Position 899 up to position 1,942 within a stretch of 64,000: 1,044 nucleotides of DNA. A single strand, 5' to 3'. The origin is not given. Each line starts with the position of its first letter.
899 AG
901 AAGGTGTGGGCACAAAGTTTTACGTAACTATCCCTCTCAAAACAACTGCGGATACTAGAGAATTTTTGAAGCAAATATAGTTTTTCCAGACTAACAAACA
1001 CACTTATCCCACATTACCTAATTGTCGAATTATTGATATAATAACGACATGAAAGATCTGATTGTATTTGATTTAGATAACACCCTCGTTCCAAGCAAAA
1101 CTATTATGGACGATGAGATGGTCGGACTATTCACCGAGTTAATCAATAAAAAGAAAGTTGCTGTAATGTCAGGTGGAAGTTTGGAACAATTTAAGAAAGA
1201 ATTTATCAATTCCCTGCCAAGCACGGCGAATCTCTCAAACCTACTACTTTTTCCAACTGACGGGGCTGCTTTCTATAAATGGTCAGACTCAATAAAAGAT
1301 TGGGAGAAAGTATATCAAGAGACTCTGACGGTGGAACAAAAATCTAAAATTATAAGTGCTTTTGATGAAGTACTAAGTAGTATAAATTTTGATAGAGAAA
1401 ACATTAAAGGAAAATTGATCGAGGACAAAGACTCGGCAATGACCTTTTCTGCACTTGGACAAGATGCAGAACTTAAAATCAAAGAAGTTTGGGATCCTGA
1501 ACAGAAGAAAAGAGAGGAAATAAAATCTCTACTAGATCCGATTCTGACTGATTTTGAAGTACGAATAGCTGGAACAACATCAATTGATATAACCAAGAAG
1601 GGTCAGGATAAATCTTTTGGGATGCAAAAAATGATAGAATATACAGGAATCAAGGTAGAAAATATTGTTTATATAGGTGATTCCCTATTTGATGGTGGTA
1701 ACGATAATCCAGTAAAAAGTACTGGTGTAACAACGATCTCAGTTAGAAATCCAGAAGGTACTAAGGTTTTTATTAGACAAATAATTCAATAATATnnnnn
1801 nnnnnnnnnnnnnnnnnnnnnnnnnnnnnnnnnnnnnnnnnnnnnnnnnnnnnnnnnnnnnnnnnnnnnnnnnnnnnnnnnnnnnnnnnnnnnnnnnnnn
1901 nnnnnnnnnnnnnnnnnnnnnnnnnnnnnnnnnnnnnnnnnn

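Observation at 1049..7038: Glycogen utilisation module built from a eukaryotic-type PMM, an archaeal cupin PGI, GlgA, GH57 and GlgP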

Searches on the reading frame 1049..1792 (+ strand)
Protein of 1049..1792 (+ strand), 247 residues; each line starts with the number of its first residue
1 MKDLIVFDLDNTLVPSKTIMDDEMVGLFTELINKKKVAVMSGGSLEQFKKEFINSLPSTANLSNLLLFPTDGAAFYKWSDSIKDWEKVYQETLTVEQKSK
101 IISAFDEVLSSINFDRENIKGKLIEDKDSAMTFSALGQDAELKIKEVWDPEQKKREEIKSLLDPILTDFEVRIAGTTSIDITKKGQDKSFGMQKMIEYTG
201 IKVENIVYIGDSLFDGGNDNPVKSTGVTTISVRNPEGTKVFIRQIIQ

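Call 3: search_protein_families(library=pfam, proteins=[window:1049-1792:+], max_evalue=0.01)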
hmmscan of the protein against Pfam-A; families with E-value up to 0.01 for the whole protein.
window:1049-1792:+ (247 aa): 5 families
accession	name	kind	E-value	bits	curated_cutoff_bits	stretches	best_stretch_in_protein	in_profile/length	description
PF08282.18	Hydrolase_3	-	6.5e-11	42.9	20.9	1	5-215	1-215/255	haloacid dehalogenase-like hydrolase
PF03332.19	PMM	-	1.9e-09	38.1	22.4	1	28-246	5-219/221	Eukaryotic phosphomannomutase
PF00702.32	Hydrolase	-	0.00012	23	26.4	1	3-215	2-183/191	haloacid dehalogenase-like hydrolase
PF05116.19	S6PP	-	0.0005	20.2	20.3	0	144-236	120-210/247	Sucrose-6F-phosphate phosphohydrolase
PF13419.12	HAD_2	-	0.0008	20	23.8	0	5-108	1-87/178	Haloacid dehalogenase-like hydrolase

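Call 4: search_protein_families(library=ncbifam, proteins=[window:1049-1792:+], max_evalue=0.01)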
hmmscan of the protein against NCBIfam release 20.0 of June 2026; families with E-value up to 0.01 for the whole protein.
window:1049-1792:+ (247 aa): 10 families
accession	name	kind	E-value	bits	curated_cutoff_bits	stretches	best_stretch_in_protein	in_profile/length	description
TIGR01484.1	HAD-SF-IIB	subfamily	1.9e-24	87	41.8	1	4-222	1-211/221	HAD-IIB family hydrolase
TIGR01482.1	SPP-subfamily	subfamily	3.6e-12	46.3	107.15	1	5-234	1-192/225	sucrose-phosphate phosphatase subfamily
TIGR00099.1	Cof-subfamily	subfamily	2.6e-11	43.6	137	1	4-213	1-214/256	Cof-type HAD-IIB family hydrolase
NF002245.0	PRK01158.1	equivalog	1.8e-08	34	198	1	150-234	121-200/233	phosphoglycolate phosphatase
NF045966.1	YcsE_rel_Pase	equivalog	1.3e-07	31.4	220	1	4-215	4-219/265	YcsE-related riboflavin metabolism phosphatase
TIGR01487.1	Pglycolate_arch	equivalog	3.1e-07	30.5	122.75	1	175-213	135-173/215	phosphoglycolate phosphatase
TIGR01662.1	HAD-SF-IIIA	subfamily_domain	5.8e-05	23.2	44.6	0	4-49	2-57/141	HAD-IIIA family hydrolase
TIGR00338.1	serB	equivalog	0.00088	18.9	144.15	0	172-221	138-182/219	phosphoserine phosphatase SerB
NF007821.0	PRK10530.1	equivalog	0.0033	16.7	274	0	177-215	189-227/272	pyridoxal phosphatase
TIGR00685.1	T6PP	equivalog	0.0045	16.9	68.05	0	2-232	3-222/250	trehalose-phosphatase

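Call 9: find_homologous_proteins(query=window:1049-1792:+)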
Query window:1049-1792:+ (247 aa): 375 proteins with E <= 0.001 among 1121 candidates; the best 120 are listed.
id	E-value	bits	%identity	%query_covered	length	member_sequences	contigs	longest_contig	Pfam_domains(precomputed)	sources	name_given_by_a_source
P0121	4.3e-151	519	98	100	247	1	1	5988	PF03332.20,PF08282.19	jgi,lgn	jgi:hypothetical protein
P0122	1.5e-140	484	91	100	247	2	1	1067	PF03332.20,PF08282.19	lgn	-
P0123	4.3e-137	473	87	100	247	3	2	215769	PF03332.20,PF08282.19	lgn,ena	-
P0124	9.4e-128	443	88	92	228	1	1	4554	PF03332.20,PF08282.19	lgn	-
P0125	2.0e-104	366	70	100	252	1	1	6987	PF03332.20,PF08282.19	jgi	-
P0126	7.6e-101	354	66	96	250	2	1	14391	PF03332.20,PF08282.19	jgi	jgi:HAD superfamily hydrolase (TIGR01484 family)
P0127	1.3e-91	324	67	92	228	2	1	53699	PF03332.20,PF08282.19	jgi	jgi:HAD superfamily hydrolase (TIGR01484 family)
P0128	6.8e-85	302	58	100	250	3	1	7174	PF03332.20,PF08282.19,PF05116.20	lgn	-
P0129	2.0e-84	301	58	100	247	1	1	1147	PF03332.20,PF08282.19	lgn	-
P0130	1.0e-83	298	59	100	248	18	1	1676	PF03332.20,PF08282.19,PF05116.20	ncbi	-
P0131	1.7e-83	298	57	100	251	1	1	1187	PF03332.20,PF08282.19,PF05116.20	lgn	-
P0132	1.1e-82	295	56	100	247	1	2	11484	PF03332.20,PF08282.19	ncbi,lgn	-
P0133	1.5e-81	291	56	97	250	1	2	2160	PF03332.20,PF08282.19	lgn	-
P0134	5.5e-81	290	56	99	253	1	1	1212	PF03332.20,PF00702.33,PF08282.19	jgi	jgi:HAD superfamily hydrolase (TIGR01484 family)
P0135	1.1e-80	289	55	100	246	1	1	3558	PF03332.20,PF08282.19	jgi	jgi:HAD superfamily hydrolase (TIGR01484 family)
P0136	1.1e-80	289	55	100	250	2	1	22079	PF03332.20,PF08282.19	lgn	-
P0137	2.5e-79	284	54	100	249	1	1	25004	PF03332.20,PF08282.19,PF05116.20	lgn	-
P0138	2.1e-78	281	55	98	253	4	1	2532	PF03332.20,PF00702.33,PF08282.19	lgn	-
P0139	6.8e-78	279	54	97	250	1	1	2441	PF03332.20,PF08282.19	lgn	-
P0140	2.4e-77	278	54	100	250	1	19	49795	PF03332.20,PF08282.19,PF05116.20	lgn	-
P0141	2.6e-77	278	55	99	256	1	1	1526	PF03332.20,PF00702.33,PF08282.19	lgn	-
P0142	2.4e-75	271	53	99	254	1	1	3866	PF03332.20,PF08282.19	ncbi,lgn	-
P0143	8.6e-74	266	53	99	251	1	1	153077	PF03332.20,PF08282.19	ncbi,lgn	-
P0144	9.5e-74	266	53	99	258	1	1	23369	PF03332.20,PF08282.19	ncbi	-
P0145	1.2e-72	262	53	100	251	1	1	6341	PF03332.20,PF00702.33,PF08282.19,PF05116.20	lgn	-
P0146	1.2e-72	262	53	99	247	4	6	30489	PF03332.20,PF08282.19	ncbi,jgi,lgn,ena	ncbi:MAG TPA: HAD-IIB family hydrolase [Candidatus Paceibacterota bacterium]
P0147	2.1e-72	261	50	99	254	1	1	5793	PF03332.20,PF08282.19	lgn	-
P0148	3.7e-72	261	52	99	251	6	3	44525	PF03332.20,PF08282.19,PF05116.20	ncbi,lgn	-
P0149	4.8e-70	254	52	92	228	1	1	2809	PF03332.20,PF08282.19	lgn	-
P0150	8.7e-70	253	52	98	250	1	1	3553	PF03332.20,PF08282.19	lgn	-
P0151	1.1e-67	246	52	97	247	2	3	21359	PF03332.20,PF00702.33,PF08282.19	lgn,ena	-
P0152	6.8e-67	243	48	98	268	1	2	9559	PF03332.20,PF00702.33,PF08282.19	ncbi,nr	ncbi:MAG: HAD-IIB family hydrolase [Candidatus Aenigmarchaeota archaeon]|nr:HAD-IIB family hydrolase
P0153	5.1e-65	237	46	100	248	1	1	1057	PF03332.20,PF00702.33,PF08282.19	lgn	-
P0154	4.6e-64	234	48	100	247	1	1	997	PF03332.20,PF08282.19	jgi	jgi:phosphomannomutase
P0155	9.3e-64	233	45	100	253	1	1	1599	PF03332.20,PF08282.19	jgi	-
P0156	9.9e-64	233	48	100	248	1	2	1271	PF03332.20,PF08282.19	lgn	-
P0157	1.1e-63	233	48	100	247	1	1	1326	PF03332.20,PF08282.19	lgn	-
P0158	1.9e-63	232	46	100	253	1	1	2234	PF03332.20,PF08282.19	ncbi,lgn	-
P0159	2.6e-63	232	48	98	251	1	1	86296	PF03332.20,PF00702.33,PF08282.19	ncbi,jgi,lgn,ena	ncbi:MAG: HAD-IIB family hydrolase [Candidatus Paceibacterota bacterium]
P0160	3.0e-63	231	45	100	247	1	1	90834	PF03332.20,PF08282.19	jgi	jgi:phosphomannomutase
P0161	4.2e-63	231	45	98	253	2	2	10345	PF03332.20,PF00702.33,PF08282.19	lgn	-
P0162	4.4e-63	231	48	100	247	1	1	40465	PF03332.20,PF08282.19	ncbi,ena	-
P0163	4.6e-63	231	46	100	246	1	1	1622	PF03332.20,PF08282.19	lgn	-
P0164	5.3e-63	231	45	100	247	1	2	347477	PF03332.20,PF08282.19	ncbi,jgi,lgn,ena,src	-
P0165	5.4e-63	231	48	98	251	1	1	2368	PF03332.20,PF08282.19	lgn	-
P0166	5.5e-63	231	48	100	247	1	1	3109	PF03332.20,PF08282.19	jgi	jgi:phosphomannomutase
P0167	6.2e-63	230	48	100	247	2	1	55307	PF03332.20,PF08282.19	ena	-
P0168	6.5e-63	230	48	99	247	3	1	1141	PF03332.20,PF08282.19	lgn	-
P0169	8.3e-63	230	48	100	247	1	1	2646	PF03332.20,PF08282.19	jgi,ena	-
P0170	8.8e-63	230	48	100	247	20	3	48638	PF03332.20,PF08282.19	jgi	jgi:phosphomannomutase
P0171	1.3e-62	229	46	100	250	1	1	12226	PF03332.20,PF08282.19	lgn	-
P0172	1.6e-62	229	48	100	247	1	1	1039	PF03332.20,PF08282.19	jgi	jgi:HAD superfamily hydrolase (TIGR01484 family)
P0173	1.6e-62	229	47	100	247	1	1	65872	PF03332.20,PF08282.19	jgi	jgi:phosphomannomutase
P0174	1.6e-62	229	48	100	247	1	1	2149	PF03332.20,PF08282.19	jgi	jgi:phosphomannomutase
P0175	1.6e-62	229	45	100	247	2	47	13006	PF03332.20,PF08282.19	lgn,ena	-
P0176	1.6e-62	229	48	100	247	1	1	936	PF03332.20,PF08282.19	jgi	jgi:phosphomannomutase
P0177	2.9e-62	228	47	100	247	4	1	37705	PF03332.20,PF00702.33,PF08282.19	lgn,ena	-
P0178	3.3e-62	228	47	100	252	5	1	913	PF03332.20,PF08282.19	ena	-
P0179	4.3e-62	228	44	100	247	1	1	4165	PF03332.20,PF00702.33,PF08282.19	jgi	jgi:phosphomannomutase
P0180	4.6e-62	228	45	100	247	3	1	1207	PF03332.20,PF08282.19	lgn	-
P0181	6.9e-62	227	47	100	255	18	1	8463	PF03332.20,PF08282.19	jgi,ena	-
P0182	7.5e-62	227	47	100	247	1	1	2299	PF03332.20,PF08282.19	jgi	jgi:phosphomannomutase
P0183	9.3e-62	227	44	99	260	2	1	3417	PF03332.20,PF00702.33,PF08282.19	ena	-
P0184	1.1e-61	226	45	98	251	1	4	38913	PF03332.20,PF08282.19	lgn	-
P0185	1.1e-61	226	45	100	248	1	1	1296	PF03332.20,PF08282.19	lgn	-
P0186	2.8e-61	225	48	100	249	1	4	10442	PF03332.20,PF08282.19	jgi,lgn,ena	-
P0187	3.5e-61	225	46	100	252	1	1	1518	PF03332.20,PF08282.19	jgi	-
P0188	4.2e-61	224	43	100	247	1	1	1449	PF03332.20,PF08282.19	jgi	jgi:phosphomannomutase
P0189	5.0e-61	224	47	100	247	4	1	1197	PF03332.20,PF08282.19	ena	-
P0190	9.9e-61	223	46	100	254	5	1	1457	PF03332.20,PF06437.17,PF08282.19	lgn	-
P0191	1.3e-60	223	47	100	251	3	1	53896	PF03332.20,PF08282.19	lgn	-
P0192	1.4e-60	223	47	96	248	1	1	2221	PF03332.20,PF08282.19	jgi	jgi:phosphomannomutase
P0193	1.5e-60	223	45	100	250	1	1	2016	PF03332.20,PF08282.19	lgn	-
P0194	1.6e-60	223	47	100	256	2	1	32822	PF03332.20,PF13419.13,PF00702.33,PF08282.19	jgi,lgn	-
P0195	1.9e-60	222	44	100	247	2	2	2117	PF03332.20,PF08282.19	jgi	jgi:phosphomannomutase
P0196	2.1e-60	222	45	100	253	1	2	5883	PF03332.20,PF08282.19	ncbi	-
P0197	2.4e-60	222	46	100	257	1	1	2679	PF03332.20,PF08282.19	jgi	jgi:phosphomannomutase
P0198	2.6e-60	222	47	100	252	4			PF03332.20,PF08282.19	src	-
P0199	2.8e-60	222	46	99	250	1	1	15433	PF03332.20,PF00702.33,PF08282.19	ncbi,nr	ncbi:MAG: HAD-IIB family hydrolase [bacterium]|nr:HAD-IIB family hydrolase [bacterium]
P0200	3.4e-60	221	44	98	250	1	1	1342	PF03332.20,PF08282.19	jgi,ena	-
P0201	3.6e-60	221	46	97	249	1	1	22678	PF03332.20,PF13419.13,PF00702.33,PF08282.19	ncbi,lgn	-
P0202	3.8e-60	221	46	100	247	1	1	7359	PF03332.20,PF08282.19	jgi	-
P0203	4.1e-60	221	45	100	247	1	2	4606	PF03332.20,PF00702.33,PF08282.19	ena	-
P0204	4.4e-60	221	46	100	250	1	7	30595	PF03332.20,PF00702.33,PF08282.19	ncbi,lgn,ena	-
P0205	5.0e-60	221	45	98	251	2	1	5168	PF03332.20,PF08282.19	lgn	-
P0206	6.2e-60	221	47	98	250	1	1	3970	PF03332.20,PF00702.33,PF08282.19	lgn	-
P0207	7.9e-60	220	43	100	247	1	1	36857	PF03332.20,PF08282.19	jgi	jgi:phosphomannomutase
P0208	8.1e-60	220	45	99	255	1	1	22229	PF03332.20,PF08282.19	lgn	-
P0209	8.9e-60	220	47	99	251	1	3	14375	PF03332.20,PF08282.19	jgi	jgi:hypothetical protein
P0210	1.1e-59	220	46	100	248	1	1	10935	PF03332.20,PF00702.33,PF08282.19,PF05116.20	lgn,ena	-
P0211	1.3e-59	220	46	97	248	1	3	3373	PF03332.20,PF13419.13,PF00702.33,PF08282.19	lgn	-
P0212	1.9e-59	219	45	100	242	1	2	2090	PF03332.20,PF08282.19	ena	-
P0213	2.0e-59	219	43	100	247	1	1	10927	PF03332.20,PF08282.19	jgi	jgi:phosphomannomutase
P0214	2.1e-59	219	45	100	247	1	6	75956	PF03332.20,PF00702.33,PF08282.19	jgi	jgi:phosphomannomutase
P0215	2.3e-59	219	45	100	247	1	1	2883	PF03332.20,PF00702.33,PF08282.19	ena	-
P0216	2.3e-59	219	44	100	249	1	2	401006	PF03332.20,PF00702.33,PF08282.19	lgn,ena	-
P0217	2.7e-59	219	45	100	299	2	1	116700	PF03332.20,PF08282.19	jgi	-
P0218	3.1e-59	218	45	100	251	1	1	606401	PF03332.20,PF08282.19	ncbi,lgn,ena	-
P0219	4.1e-59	218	45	100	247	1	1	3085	PF03332.20,PF08282.19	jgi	jgi:phosphomannomutase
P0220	5.0e-59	218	45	100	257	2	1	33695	PF03332.20,PF00702.33,PF08282.19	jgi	jgi:phosphomannomutase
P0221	5.3e-59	218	45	100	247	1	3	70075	PF03332.20,PF08282.19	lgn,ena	-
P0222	5.8e-59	217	44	99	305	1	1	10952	PF03332.20,PF08282.19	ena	-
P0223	7.3e-59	217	42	100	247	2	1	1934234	PF03332.20,PF08282.19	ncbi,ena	-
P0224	7.5e-59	217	45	100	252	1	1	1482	PF03332.20,PF08282.19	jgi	jgi:HAD superfamily hydrolase (TIGR01484 family)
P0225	9.5e-59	217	42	100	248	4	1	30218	PF03332.20,PF00702.33,PF08282.19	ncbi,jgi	ncbi:MAG: HAD-IIB family hydrolase [Caulobacteraceae bacterium]|jgi:HAD superfamily hydrolase (TIGR0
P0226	1.2e-58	216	42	100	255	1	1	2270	PF03332.20,PF00702.33,PF08282.19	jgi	jgi:phosphomannomutase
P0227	1.3e-58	216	43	100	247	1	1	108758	PF03332.20,PF08282.19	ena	-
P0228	1.4e-58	216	44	100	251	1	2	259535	PF03332.20,PF00702.33,PF08282.19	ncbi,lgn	-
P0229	1.4e-58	216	44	99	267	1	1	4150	PF03332.20,PF00702.33,PF08282.19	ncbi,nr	ncbi:MAG: HAD-IIB family hydrolase [Candidatus Azambacteria bacterium]|nr:HAD-IIB family hydrolase [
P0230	1.5e-58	216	45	100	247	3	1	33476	PF03332.20,PF08282.19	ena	-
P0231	1.6e-58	216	45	100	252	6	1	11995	PF03332.20,PF08282.19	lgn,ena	-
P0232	1.6e-58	216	45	99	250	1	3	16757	PF03332.20,PF08282.19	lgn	-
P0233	1.7e-58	216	45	100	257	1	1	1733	PF03332.20,PF08282.19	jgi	jgi:HAD superfamily hydrolase (TIGR01484 family)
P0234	2.0e-58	216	44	99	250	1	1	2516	PF03332.20,PF08282.19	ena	-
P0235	2.2e-58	216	45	100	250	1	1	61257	PF03332.20,PF00702.33,PF08282.19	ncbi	-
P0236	2.5e-58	215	43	100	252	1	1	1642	PF03332.20,PF08282.19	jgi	jgi:hypothetical protein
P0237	2.8e-58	215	46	99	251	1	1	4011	PF03332.20,PF00702.33,PF08282.19,PF05116.20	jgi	jgi:HAD superfamily hydrolase (TIGR01484 family)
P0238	3.3e-58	215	45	99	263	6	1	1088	PF03332.20,PF00702.33,PF08282.19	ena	-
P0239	3.3e-58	215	45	99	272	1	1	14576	PF03332.20,PF00702.33,PF08282.19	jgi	jgi:HAD superfamily hydrolase (TIGR01484 family)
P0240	3.4e-58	215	43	100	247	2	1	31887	PF03332.20,PF08282.19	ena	-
